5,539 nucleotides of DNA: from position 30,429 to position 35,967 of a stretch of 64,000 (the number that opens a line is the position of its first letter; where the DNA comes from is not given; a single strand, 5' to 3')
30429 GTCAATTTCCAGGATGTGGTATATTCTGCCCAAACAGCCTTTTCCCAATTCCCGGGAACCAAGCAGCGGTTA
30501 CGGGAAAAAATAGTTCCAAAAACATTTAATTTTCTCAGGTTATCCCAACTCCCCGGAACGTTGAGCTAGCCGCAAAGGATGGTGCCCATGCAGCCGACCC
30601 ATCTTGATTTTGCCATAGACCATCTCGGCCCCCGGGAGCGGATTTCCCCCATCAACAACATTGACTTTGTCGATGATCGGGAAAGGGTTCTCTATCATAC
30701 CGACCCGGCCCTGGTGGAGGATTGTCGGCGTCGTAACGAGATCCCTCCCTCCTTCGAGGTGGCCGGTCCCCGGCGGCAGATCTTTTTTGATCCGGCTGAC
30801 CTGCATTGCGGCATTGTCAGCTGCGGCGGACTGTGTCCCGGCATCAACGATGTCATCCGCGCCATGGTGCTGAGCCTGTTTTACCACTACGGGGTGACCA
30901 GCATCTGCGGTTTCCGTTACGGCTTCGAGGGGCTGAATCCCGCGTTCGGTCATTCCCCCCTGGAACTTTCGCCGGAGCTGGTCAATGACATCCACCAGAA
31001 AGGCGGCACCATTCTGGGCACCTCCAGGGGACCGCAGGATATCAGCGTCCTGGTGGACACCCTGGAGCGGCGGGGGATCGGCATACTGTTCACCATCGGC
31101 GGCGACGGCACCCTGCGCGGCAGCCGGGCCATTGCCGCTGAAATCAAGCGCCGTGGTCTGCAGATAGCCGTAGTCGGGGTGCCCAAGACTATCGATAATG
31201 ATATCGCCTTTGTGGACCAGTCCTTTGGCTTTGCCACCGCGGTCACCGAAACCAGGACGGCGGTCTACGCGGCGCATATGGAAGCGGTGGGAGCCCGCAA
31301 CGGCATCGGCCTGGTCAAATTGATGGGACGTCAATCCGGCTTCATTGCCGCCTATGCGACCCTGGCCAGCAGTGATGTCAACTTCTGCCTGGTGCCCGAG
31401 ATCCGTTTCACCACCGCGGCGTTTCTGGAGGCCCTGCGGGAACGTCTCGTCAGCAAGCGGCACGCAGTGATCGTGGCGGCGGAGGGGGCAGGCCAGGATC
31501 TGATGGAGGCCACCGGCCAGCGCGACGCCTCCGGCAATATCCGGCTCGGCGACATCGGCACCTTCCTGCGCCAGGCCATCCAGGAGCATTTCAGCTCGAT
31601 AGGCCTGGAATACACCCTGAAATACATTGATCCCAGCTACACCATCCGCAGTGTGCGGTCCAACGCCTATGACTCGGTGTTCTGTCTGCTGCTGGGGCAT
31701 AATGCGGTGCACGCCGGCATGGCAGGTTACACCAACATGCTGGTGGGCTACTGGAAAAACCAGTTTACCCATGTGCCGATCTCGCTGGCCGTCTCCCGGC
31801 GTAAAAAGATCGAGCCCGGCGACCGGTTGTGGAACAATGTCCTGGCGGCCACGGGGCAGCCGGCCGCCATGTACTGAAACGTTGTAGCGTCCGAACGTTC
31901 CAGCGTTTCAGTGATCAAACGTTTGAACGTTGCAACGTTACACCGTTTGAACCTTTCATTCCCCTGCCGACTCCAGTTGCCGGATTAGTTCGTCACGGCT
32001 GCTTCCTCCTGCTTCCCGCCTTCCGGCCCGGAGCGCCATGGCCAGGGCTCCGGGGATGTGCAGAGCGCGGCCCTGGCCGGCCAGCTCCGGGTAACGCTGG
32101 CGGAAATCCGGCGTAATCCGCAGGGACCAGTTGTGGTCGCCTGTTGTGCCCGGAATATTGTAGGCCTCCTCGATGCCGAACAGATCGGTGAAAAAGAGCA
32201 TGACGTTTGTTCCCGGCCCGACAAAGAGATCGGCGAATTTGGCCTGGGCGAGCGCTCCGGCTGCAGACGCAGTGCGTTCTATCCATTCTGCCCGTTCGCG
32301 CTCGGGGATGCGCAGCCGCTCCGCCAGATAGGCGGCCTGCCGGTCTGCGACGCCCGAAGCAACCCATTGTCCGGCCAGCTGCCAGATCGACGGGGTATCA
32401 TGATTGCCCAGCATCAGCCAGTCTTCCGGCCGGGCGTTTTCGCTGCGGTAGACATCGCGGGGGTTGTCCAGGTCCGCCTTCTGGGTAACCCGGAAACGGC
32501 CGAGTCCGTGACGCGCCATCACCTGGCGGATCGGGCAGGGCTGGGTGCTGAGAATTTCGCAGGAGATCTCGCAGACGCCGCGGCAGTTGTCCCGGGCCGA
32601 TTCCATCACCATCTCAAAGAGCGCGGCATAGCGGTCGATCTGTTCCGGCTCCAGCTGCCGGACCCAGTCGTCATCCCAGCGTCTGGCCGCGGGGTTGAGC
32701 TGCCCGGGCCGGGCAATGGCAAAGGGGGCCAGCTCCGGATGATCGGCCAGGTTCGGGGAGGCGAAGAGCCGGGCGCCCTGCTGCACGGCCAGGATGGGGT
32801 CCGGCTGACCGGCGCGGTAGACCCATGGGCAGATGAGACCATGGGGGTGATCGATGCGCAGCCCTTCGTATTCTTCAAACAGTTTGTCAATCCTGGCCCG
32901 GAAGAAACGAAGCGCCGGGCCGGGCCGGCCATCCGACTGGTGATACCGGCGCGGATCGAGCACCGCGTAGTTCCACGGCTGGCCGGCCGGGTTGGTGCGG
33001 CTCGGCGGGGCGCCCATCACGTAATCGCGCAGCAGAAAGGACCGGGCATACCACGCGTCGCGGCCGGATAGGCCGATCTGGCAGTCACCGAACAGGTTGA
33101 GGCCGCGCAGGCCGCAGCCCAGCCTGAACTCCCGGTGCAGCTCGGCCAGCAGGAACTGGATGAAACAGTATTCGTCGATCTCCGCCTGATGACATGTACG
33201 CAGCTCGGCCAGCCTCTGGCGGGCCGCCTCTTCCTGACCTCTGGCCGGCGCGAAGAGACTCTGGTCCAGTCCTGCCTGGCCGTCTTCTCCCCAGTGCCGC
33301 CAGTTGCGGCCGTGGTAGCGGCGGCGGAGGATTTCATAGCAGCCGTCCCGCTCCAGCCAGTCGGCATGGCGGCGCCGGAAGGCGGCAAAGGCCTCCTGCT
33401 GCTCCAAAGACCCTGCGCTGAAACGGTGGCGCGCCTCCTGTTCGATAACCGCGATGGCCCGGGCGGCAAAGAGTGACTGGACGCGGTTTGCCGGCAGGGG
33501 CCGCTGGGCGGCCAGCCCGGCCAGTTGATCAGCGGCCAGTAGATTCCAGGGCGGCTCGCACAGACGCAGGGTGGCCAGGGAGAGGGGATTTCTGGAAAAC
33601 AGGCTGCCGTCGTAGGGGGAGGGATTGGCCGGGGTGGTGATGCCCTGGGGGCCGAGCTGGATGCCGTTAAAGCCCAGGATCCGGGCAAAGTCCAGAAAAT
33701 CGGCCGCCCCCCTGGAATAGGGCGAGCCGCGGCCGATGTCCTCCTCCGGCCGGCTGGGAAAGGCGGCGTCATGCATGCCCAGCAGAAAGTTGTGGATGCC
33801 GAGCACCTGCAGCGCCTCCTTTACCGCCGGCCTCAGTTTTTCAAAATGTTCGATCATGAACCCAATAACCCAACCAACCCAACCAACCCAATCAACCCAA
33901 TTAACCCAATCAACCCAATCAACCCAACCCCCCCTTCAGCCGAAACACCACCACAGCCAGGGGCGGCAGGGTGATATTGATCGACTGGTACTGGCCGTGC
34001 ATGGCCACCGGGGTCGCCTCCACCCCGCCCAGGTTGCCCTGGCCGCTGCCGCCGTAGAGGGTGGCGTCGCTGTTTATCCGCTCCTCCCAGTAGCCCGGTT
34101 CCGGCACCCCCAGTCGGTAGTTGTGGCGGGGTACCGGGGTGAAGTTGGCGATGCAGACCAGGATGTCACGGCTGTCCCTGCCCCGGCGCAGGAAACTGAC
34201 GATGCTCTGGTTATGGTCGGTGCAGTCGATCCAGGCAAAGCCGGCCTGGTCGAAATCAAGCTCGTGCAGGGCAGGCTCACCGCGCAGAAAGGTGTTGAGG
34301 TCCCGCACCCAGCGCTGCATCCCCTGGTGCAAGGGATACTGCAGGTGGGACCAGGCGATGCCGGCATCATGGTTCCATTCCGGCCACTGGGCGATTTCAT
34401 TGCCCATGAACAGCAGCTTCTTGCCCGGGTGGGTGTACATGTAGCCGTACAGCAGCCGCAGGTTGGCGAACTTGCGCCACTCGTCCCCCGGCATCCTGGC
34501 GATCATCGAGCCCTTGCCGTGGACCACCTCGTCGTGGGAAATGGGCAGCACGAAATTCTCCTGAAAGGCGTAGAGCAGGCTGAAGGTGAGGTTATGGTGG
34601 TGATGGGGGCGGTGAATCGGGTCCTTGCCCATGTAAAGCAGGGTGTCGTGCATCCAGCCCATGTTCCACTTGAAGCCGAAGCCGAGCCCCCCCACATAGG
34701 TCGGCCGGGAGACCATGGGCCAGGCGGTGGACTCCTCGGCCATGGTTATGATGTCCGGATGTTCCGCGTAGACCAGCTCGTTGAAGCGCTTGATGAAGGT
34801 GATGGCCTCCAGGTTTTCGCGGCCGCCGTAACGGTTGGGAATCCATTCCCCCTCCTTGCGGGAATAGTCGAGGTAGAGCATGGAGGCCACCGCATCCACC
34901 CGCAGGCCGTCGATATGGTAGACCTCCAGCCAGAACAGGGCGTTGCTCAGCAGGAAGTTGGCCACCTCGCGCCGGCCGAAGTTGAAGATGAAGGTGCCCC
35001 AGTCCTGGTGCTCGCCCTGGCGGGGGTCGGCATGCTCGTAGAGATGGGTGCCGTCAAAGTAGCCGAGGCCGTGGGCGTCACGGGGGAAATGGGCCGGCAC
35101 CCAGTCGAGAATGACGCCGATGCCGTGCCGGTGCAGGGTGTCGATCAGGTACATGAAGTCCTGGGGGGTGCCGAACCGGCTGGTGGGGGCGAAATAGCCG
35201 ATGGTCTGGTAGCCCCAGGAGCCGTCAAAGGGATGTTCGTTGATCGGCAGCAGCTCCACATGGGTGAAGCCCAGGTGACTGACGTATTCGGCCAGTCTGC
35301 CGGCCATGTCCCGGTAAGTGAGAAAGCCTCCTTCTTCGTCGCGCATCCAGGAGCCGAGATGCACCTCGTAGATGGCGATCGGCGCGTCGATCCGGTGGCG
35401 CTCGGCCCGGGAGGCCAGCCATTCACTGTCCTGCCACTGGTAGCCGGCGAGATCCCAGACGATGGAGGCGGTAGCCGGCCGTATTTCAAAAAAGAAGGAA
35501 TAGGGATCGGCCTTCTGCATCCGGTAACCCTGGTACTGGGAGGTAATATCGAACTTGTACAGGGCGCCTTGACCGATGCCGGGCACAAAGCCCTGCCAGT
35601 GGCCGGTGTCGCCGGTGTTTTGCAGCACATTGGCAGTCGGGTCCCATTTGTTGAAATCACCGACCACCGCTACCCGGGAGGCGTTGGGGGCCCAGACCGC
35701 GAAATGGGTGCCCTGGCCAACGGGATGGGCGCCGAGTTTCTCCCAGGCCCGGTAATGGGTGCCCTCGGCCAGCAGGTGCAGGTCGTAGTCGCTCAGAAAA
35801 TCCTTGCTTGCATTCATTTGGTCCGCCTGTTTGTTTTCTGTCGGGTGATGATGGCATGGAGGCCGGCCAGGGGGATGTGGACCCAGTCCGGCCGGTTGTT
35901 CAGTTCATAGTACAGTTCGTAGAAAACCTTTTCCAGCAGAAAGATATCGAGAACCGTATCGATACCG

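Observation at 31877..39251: Two ~80-bp arrays of the same 8-bp AACGYT repeat bracket the malQ-glgB-treS block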

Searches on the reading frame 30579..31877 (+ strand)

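Call 8: search_protein_families(library=pfam, proteins=[window:30579-31877:+])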
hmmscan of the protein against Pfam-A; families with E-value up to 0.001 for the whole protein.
window:30579-31877:+ (432 aa): 1 family
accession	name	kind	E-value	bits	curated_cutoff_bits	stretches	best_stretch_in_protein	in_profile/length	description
PF00365.25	PFK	-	8.6e-58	196.3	30.9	1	77-379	2-276/277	Phosphofructokinase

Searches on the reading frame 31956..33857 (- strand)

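Call 8: search_protein_families(library=pfam, proteins=[window:31956-33857:-])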
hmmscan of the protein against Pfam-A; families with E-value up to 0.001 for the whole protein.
window:31956-33857:- (633 aa): 1 family
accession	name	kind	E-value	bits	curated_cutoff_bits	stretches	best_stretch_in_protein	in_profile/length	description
PF02446.23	Glyco_hydro_77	-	1.7e-38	133.1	25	1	47-582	15-460/465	4-alpha-glucanotransferase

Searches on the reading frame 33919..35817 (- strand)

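Call 8: search_protein_families(library=pfam, proteins=[window:33919-35817:-])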
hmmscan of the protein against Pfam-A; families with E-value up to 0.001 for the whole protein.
window:33919-35817:- (632 aa): 4 families
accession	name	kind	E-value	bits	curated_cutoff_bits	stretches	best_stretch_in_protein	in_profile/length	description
PF02806.24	Alpha-amylase_C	-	4.9e-26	91.3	21.2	1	529-627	1-94/95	Alpha amylase, C-terminal all-beta domain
PF02922.24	CBM_48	-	6.7e-21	74.9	22.4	1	27-107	1-83/83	Carbohydrate-binding module 48 (Isoamylase N-terminal domain)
PF00128.31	Alpha-amylase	-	1.8e-15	57.6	22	2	177-246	26-94/446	Alpha amylase, catalytic domain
PF22019.2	GlgB_N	-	2e-06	28.3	27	1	11-106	3-94/94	alpha-1,4-glucan branching enzyme GlgB, N-terminal domain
